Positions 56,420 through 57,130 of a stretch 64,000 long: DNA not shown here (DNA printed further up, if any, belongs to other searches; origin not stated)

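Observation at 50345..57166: Three DUF1640-like coiled-coil/TM genes, one convergent downstream of each giant gene plus one extra, differing only in the number of 11-residue repeats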

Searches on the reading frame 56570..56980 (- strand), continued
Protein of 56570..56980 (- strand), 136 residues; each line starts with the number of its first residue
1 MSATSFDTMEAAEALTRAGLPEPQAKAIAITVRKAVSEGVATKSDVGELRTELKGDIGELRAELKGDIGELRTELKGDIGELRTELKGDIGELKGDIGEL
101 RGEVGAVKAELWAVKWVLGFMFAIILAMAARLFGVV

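Call 25: find_encoding_contigs(protein=P0020, flank=10000, max_places=6)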
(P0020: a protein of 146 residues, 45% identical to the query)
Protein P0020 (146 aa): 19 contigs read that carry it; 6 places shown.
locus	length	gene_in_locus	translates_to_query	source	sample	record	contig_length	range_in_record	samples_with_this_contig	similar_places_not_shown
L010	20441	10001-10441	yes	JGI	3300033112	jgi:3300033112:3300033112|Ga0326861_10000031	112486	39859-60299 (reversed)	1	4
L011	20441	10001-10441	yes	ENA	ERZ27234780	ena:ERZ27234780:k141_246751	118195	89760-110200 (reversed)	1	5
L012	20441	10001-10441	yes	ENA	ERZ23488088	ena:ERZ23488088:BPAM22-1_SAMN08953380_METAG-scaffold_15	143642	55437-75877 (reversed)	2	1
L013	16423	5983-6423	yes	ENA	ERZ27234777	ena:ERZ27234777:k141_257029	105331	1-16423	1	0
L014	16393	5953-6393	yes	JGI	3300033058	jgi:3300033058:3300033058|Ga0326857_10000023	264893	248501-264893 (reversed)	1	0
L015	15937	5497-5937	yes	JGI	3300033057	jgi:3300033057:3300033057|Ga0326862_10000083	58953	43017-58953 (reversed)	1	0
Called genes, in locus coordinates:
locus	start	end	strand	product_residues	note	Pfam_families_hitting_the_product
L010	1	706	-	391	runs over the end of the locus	-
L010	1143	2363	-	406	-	PF09994:T6SS_Tle1-like_cat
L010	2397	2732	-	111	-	PF14864:Alkyl_sulf_C (weak), PF02036:SCP2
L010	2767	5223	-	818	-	PF20434:BD-FAE, PF00326:Peptidase_S9, PF01738:DLH, PF07859:Abhydrolase_3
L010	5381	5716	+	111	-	PF14864:Alkyl_sulf_C (weak), PF02036:SCP2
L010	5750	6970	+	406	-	PF09994:T6SS_Tle1-like_cat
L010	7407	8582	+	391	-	-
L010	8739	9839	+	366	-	-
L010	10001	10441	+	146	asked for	PF01442:Apolipoprotein, PF07798:CCDC90-like, PF27276:MJ0349 (faint), PF05465:Halo_GVPC (faint)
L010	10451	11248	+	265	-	PF01061:ABC2_membrane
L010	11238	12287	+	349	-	PF00535:Glycos_transf_2, PF13641:Glyco_tranf_2_3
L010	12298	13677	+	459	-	-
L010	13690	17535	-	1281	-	PF13688:Reprolysin_5 (weak), PF13582:Reprolysin_3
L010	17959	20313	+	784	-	PF01590:GAF (faint), PF13185:GAF_2 (weak), PF13581:HATPase_c_2 (faint), PF00989:PAS, PF00512:HisKA, PF02518:HATPase_c, PF00072:Response_reg, PF00486:Trans_reg_C, +1 more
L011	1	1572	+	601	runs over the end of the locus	-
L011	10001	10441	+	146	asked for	PF01442:Apolipoprotein, PF07798:CCDC90-like, PF27276:MJ0349 (faint), PF05465:Halo_GVPC (faint)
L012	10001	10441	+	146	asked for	PF01442:Apolipoprotein, PF07798:CCDC90-like, PF27276:MJ0349 (faint), PF05465:Halo_GVPC (faint)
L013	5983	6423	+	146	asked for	PF01442:Apolipoprotein, PF07798:CCDC90-like, PF27276:MJ0349 (faint), PF05465:Halo_GVPC (faint)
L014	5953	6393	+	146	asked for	PF01442:Apolipoprotein, PF07798:CCDC90-like, PF27276:MJ0349 (faint), PF05465:Halo_GVPC (faint)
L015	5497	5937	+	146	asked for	PF01442:Apolipoprotein, PF07798:CCDC90-like, PF27276:MJ0349 (faint), PF05465:Halo_GVPC (faint)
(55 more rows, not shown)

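Call 41: find_encoding_contigs(protein=P0079, flank=8000, max_places=3)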
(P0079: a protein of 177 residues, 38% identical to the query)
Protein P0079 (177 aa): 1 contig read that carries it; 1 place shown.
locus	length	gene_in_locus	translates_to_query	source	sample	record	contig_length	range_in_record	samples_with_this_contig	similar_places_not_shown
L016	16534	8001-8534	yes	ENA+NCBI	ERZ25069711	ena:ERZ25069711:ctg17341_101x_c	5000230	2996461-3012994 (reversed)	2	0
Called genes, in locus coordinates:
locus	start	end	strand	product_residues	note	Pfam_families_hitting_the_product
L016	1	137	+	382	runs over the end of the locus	PF06114:Peptidase_M78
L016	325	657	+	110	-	PF14367:DUF4411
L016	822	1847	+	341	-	PF02661:Fic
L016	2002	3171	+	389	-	-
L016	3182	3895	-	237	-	-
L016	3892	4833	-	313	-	PF00005:ABC_tran, PF13304:AAA_21 (weak)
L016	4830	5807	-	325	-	-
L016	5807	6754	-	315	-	PF00005:ABC_tran, PF13304:AAA_21 (faint)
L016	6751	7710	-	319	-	-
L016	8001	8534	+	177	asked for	PF07798:CCDC90-like (weak), PF01442:Apolipoprotein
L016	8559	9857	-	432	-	PF03219:TLC (faint), PF07690:MFS_1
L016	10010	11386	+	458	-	-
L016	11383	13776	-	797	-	PF00930:DPPIV_N (faint), PF26550:Tricorn_2nd (faint), PF07676:PD40 (weak), PF26549:Tricorn_N (faint), PF02129:Peptidase_S15 (faint), PF00326:Peptidase_S9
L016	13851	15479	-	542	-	PF00916:Sulfate_transp, PF16983:MFS_MOT1 (weak), PF01740:STAS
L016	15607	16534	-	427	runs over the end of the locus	PF17170:DUF5128 (faint)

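Call 42: find_encoding_contigs(protein=P0090, flank=8000, max_places=3)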
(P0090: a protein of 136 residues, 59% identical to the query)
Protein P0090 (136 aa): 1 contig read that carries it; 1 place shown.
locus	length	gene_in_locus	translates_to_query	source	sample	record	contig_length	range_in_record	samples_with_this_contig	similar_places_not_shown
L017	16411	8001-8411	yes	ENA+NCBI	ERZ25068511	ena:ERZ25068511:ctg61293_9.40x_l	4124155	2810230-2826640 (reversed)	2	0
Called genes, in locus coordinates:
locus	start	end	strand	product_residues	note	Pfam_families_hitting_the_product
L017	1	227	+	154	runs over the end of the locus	-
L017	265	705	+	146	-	-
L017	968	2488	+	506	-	-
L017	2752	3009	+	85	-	-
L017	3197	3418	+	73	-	-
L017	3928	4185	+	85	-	-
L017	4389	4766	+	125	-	PF07798:CCDC90-like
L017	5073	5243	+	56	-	-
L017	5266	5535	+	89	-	-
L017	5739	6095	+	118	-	PF07798:CCDC90-like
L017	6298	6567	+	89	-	PF07798:CCDC90-like (faint)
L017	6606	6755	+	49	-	-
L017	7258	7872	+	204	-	-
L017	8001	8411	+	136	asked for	PF01442:Apolipoprotein, PF07798:CCDC90-like, PF27695:CEP131_C (weak)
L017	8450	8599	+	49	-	-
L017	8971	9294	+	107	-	PF07798:CCDC90-like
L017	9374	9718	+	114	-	PF07798:CCDC90-like (weak)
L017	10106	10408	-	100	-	PF04255:DUF433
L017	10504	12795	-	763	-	PF21305:type_II_gspD_N0, PF03958:Secretin_N, PF00263:Secretin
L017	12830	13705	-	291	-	-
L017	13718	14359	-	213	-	-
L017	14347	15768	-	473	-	PF11104:PilM_2, PF05137:PilN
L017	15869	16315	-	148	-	PF07963:N_methyl (weak), PF08334:T2SSG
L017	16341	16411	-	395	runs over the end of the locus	PF00482:T2SSF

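Call 43: find_encoding_contigs(protein=P0038, flank=8000, max_places=3)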
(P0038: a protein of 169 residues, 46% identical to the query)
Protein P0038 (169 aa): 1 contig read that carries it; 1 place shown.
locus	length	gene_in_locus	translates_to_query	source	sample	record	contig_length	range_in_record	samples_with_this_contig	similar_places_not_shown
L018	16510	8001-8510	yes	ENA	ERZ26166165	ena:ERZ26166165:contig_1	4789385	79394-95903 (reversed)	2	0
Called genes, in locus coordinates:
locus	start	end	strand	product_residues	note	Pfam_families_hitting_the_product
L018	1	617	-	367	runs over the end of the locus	PF00756:Esterase (faint), PF00326:Peptidase_S9 (weak)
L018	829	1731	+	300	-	PF00296:Bac_luciferase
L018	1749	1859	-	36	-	-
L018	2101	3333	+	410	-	PF13191:AAA_16 (weak)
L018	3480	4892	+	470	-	PF17874:TPR_MalT, PF13432:TPR_16 (weak), PF13414:TPR_11, PF14559:TPR_19 (weak), PF00515:TPR_1 (weak), PF13371:TPR_9 (weak), PF07719:TPR_2 (weak), PF13432:TPR_16, +19 more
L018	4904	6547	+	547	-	PF01839:FG-GAP (faint), PF13517:FG-GAP_3, PF07593:UnbV_ASPIC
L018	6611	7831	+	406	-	PF13424:TPR_12 (weak), PF03544:TonB_C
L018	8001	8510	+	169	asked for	PF07798:CCDC90-like, PF06810:Phage_scaffold (faint), PF01442:Apolipoprotein, PF04513:Baculo_PEP_C (weak), PF28417:SKA3_helical (faint)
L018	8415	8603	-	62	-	-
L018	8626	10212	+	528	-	PF13600:DUF4140, PF13598:DUF4139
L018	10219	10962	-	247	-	PF13669:Glyoxalase_4 (faint)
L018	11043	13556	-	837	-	PF07715:Plug, PF00593:TonB_dep_Rec_b-barrel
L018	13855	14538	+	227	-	PF02463:SMC_N (faint), PF00005:ABC_tran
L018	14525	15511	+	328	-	-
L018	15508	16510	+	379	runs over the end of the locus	-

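Call 45: list_cluster_members(proteins=[P0016, P0042, window:56570-56980:-, P0090, P0021, P0079])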
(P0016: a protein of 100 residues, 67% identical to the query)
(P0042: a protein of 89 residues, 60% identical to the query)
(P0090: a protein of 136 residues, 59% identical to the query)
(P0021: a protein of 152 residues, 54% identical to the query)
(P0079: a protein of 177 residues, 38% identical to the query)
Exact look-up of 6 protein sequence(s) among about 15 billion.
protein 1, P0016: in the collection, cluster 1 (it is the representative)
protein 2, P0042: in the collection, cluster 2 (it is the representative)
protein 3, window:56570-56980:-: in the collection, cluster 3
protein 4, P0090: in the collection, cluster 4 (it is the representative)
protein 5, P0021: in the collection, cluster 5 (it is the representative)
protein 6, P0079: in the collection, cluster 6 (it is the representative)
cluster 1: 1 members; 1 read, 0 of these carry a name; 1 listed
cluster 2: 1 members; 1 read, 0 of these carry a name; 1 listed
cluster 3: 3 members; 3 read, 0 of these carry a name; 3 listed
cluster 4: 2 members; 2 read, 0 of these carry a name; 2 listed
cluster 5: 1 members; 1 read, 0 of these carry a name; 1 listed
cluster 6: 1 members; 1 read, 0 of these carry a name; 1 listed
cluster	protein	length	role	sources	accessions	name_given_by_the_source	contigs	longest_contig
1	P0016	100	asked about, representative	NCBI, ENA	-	-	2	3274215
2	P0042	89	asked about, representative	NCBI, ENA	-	-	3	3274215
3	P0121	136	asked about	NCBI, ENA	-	-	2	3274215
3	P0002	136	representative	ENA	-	-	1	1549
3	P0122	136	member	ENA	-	-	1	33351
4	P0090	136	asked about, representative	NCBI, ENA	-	-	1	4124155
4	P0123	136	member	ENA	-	-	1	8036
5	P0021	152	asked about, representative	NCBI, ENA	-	-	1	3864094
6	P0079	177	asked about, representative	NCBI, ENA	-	-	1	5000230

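Call 53: find_related_loci(query=A3, collection=metagenome_contigs, flank=10000)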
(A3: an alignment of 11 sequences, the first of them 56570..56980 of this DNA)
Query A3 (136 aa) in metagenome_contigs; peptide patterns used: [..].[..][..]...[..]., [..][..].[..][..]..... (x = any residue, [..] = any of these).
600 stretches matched a pattern (row limit reached: there are more); 258 encode a relative of the query (tblastn E <= 1e-3); the best 80 are kept; 80 distinct loci.
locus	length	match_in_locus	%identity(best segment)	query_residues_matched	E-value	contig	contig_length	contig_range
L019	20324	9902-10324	51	1-133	2e-34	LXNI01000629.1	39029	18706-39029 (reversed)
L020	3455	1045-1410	58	1-111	2e-33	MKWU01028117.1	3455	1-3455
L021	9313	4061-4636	49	6-125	9e-26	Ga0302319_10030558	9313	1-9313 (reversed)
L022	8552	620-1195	49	6-125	9e-26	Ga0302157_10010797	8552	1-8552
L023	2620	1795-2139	60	21-113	5e-25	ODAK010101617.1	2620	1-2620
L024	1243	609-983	45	6-125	5e-25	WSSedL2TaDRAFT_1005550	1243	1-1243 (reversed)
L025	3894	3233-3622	45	5-132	3e-24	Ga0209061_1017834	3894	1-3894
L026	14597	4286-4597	48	5-111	3e-24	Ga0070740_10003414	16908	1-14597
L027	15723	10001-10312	48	5-111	3e-24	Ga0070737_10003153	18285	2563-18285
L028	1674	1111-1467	64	39-118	5e-24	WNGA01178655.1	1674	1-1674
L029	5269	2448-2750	59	43-134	9e-24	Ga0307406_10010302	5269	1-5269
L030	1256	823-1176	41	15-136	9e-24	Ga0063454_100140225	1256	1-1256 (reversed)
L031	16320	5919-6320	43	1-125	4e-23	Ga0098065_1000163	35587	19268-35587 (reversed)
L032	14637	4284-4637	56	39-134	4e-23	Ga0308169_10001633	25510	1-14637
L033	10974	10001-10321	54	24-113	5e-23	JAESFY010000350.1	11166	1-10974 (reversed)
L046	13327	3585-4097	43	6-118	9e-20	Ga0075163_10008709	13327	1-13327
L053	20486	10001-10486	42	6-131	2e-19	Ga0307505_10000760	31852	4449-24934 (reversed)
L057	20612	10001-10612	57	32-126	6e-19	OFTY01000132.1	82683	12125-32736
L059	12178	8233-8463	68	43-111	9e-19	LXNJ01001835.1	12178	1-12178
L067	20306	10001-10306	37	32-136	4e-18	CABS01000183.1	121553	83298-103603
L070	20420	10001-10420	37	2-136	9e-18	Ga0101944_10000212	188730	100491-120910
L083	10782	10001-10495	40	21-122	5e-17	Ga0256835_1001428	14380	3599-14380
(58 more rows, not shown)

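Call 56: search_protein_families(library=pfam, proteins=[L057:10658-15460:-, L059:8649-12170:-, L053:12202-16431:+, L083:3611-8170:+, L046:5945-9454:-, L067:704-5017:-, L070:4426-7914:-], max_evalue=0.00001)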
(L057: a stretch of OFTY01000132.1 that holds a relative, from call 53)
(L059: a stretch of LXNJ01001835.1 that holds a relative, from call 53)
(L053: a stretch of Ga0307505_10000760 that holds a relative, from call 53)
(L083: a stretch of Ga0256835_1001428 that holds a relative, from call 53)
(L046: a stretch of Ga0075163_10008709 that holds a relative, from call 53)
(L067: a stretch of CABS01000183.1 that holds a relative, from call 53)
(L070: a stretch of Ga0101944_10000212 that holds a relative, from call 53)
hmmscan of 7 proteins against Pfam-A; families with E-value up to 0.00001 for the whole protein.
L057:10658-15460:- (1601 aa): 2 families
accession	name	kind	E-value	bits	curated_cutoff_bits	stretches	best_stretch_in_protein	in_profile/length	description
PF04357.19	TamB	-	5.8e-35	121.7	22.4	1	1091-1567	3-381/381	TamB, inner membrane protein subunit of TAM complex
PF05359.17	DUF748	-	8.8e-12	44.3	50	1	3-149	19-168/1037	Domain of Unknown Function (DUF748)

L059:8649-12170:- (1174 aa): 8 families
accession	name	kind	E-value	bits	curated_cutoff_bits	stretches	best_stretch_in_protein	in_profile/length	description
PF13517.12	FG-GAP_3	-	5.9e-29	100.9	26.9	4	451-511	1-61/61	FG-GAP-like repeat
PF12895.13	ANAPC3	-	3.5e-10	40.4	27.2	0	219-258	10-49/82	Anaphase-promoting complex, cyclosome, subunit 3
PF14559.12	TPR_19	-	1.5e-09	38.5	25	1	176-239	3-66/68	Tetratricopeptide repeat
PF01839.29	FG-GAP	-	2.8e-09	37.1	22.1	0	349-378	2-27/37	FG-GAP repeat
PF13432.12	TPR_16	-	1.4e-08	35.5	32.7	1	202-263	1-62/65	Tetratricopeptide repeat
PF07593.17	UnbV_ASPIC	-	2.9e-07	30.7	23.4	1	690-753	1-64/68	ASPIC and UnbV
PF07719.23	TPR_2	-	3.1e-06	27.3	27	0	232-263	1-32/34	Tetratricopeptide repeat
PF23914.1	TPR_CcmH_CycH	-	3.2e-06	27.5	42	0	143-226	66-149/158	Cytochrome c-type biogenesis protein H TPR domain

L053:12202-16431:+ (1410 aa): 3 families
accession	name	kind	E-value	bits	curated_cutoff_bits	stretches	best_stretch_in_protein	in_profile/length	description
PF13191.12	AAA_16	-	5.6e-19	69.7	32.6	1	341-511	3-167/167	AAA ATPase domain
PF07676.18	PD40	-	4.5e-09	36.5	20.9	1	889-915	1-27/38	WD40-like Beta Propeller Repeat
PF03704.23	BTAD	-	1e-07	32.9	22.1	1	198-319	27-143/146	Bacterial transcriptional activator domain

L083:3611-8170:+ (1520 aa): 0 families

L046:5945-9454:- (1170 aa): 0 families

L067:704-5017:- (1438 aa): 5 families
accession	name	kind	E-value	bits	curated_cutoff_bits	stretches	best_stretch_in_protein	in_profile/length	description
PF13087.12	AAA_12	-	7.2e-22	78.4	27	1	949-1128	14-194/195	AAA domain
PF13086.12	AAA_11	-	4.2e-16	59.9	27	1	747-902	146-254/257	AAA domain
PF13604.12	AAA_30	-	1.6e-08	34.9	27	0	402-439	2-39/191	AAA domain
PF01443.25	Viral_helicase1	-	1.4e-06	28.8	21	0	862-913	59-116/228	Viral superfamily 1 RNA helicase core domain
PF01751.28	Toprim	-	1.6e-06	28.6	23.1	1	1168-1269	2-95/96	Toprim domain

L070:4426-7914:- (1163 aa): 3 families
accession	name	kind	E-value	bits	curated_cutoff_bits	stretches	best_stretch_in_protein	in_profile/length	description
PF00384.28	Molybdopterin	-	1.1e-40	140.3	24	1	525-938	1-353/353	Molybdopterin oxidoreductase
PF01568.27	Molydop_binding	-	2.6e-14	53.6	26.8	1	1032-1141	1-109/110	Molydopterin dinucleotide binding domain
PF04879.21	Molybdop_Fe4S4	-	2.7e-06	27.7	22.7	1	468-520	3-53/55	Molybdopterin oxidoreductase Fe4S4 domain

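Call 62: find_encoding_contigs(protein=P0068, flank=10000, max_places=3)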
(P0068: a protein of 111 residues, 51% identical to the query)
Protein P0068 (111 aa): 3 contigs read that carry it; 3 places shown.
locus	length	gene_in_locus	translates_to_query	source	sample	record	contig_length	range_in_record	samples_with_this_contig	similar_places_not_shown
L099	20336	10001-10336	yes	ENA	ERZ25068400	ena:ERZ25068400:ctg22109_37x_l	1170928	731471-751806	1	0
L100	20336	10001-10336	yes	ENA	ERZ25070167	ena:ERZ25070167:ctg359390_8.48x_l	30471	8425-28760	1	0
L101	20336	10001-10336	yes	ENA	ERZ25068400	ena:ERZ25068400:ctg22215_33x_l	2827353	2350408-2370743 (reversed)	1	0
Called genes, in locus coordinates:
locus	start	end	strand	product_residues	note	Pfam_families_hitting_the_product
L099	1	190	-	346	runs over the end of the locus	PF06723:MreB_Mbl, PF00022:Actin, PF11104:PilM_2 (faint), PF00012:HSP70, PF14450:FtsA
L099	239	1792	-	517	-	PF00682:HMGL-like, PF22617:HCS_D2, PF08502:LeuA_dimer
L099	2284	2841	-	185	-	PF14559:TPR_19 (faint), PF13371:TPR_9 (faint), PF07719:TPR_2 (faint), PF13428:TPR_14 (faint), PF00515:TPR_1 (faint), PF13432:TPR_16 (weak)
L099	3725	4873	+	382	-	PF01571:GCV_T, PF08669:GCV_T_C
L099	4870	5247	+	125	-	PF01597:GCV_H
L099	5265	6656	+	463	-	PF02347:GDC-P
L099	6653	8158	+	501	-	PF00266:Aminotran_5, PF21478:GcvP2_C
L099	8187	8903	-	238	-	PF00106:adh_short, PF08659:KR, PF23441:SDR, PF13561:adh_short_C2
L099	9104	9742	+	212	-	PF07978:NIPSNAP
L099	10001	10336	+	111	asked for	PF07798:CCDC90-like (faint)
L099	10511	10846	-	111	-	PF02979:NHase_alpha (weak)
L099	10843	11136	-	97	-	PF02979:NHase_alpha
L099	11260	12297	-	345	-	PF00296:Bac_luciferase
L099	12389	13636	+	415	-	-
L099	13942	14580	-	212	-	PF02627:CMD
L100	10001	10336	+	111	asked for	PF07798:CCDC90-like (faint)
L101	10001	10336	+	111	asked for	PF07798:CCDC90-like (faint)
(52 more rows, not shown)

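Call 63: find_encoding_contigs(protein=P0008, flank=10000, max_places=3)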
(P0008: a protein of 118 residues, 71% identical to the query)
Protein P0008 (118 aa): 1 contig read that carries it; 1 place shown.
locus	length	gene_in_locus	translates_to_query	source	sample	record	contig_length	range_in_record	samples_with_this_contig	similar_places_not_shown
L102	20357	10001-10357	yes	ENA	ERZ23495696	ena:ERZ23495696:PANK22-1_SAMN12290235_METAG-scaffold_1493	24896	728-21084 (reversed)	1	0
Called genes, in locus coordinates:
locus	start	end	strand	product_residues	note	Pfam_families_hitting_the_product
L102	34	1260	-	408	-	PF22607:FAD_binding-like, PF01494:FAD_binding_3 (weak)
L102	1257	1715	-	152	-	PF19315:MC_hydratase (weak), PF01575:MaoC_dehydratas, PF13452:FAS1_DH_region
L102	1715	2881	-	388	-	PF02746:MR_MLE_N, PF13378:MR_MLE_C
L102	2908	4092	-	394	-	PF09312:SurA_N, PF13624:SurA_N_3, PF13145:Rotamase_2 (weak), PF13616:Rotamase_3, PF00639:Rotamase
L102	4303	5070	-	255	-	PF04391:DUF533 (faint), PF27507:DjlA_TM, PF05099:TerB, PF00226:DnaJ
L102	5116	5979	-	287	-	PF13489:Methyltransf_23, PF08241:Methyltransf_11, PF08242:Methyltransf_12 (weak), PF13649:Methyltransf_25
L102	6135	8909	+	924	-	PF13307:Helicase_C_2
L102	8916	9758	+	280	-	PF04116:FA_hydroxylase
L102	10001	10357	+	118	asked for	PF07798:CCDC90-like (faint)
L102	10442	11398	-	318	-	PF01073:3Beta_HSD, PF01370:Epimerase, PF04321:RmlD_sub_bind, PF05368:NmrA (weak), PF07993:NAD_binding_4 (faint), PF13460:NAD_binding_10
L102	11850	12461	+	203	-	PF01612:DNA_pol_A_exo1, PF13482:RNase_H_2 (weak)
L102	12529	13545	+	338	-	PF01380:SIS, PF00571:CBS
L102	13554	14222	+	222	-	PF06835:LptC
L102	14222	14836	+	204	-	PF03968:LptD_N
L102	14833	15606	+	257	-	PF00005:ABC_tran, PF13304:AAA_21 (faint), PF12399:BCA_ABC_TP_C (weak)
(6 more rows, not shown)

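Call 66: search_protein_families(library=phrogs, proteins=[window:56570-56980:-], max_evalue=0.01)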
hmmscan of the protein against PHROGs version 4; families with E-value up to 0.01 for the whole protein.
window:56570-56980:- (136 aa): 8 families
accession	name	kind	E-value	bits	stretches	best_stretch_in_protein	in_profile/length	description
phrog_9415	-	unknown function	1.5e-16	61.7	1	1-110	1-112/168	-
phrog_17872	-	unknown function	1.1e-13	52.5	1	1-77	1-66/100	-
phrog_9105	-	unknown function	0.00025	21.8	1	37-130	80-178/190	-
phrog_5345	-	unknown function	0.00045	21.7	0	74-98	68-92/104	-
phrog_10127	-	unknown function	0.0011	20.3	0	70-88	40-58/103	-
phrog_19577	-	head and packaging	0.0012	19.1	1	40-115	82-155/378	minor head protein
phrog_404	-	tail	0.0032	18.5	0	72-105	63-97/118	minor tail protein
phrog_5820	-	unknown function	0.0049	17.5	0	84-125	112-153/200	-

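Call 67: search_protein_families(library=padloc, proteins=[window:56570-56980:-], max_evalue=0.01)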
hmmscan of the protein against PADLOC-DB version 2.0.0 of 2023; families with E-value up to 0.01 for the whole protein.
window:56570-56980:- (136 aa): 1 family
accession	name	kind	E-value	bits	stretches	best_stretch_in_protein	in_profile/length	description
PDLC02709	PbeC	-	0.00018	18.2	1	7-110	357-459/661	PbeC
